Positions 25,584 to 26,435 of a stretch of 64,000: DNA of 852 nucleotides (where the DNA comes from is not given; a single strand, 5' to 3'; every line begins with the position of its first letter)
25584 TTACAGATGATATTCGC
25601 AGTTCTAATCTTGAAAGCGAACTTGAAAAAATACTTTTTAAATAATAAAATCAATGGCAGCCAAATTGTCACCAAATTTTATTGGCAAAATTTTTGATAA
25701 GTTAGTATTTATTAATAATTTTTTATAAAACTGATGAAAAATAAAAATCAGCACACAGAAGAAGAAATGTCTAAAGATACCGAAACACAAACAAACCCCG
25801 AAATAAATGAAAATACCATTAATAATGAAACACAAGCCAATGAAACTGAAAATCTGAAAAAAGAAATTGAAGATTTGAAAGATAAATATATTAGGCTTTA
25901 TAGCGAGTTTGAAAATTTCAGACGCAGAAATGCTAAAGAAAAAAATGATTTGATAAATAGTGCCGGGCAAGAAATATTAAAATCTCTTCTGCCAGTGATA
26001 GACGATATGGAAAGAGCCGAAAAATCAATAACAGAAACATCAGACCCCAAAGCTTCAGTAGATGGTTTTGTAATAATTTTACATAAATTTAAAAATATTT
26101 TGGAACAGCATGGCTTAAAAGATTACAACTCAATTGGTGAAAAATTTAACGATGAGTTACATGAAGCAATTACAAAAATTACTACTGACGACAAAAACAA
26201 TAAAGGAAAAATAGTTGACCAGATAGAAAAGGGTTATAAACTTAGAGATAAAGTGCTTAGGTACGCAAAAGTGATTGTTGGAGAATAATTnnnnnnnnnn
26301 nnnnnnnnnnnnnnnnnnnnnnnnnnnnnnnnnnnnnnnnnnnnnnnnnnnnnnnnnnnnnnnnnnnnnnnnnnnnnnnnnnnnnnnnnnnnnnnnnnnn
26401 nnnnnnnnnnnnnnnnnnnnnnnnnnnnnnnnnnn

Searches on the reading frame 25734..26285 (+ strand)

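Call 64: search_protein_families(library=pfam, proteins=[window:25734-26285:+], max_evalue=0.00001)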
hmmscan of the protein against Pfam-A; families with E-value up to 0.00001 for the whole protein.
window:25734-26285:+ (184 aa): 1 family
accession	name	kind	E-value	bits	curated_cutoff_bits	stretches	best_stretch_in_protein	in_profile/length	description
PF01025.24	GrpE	-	1.3e-42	145.7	25.8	1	24-183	6-164/165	GrpE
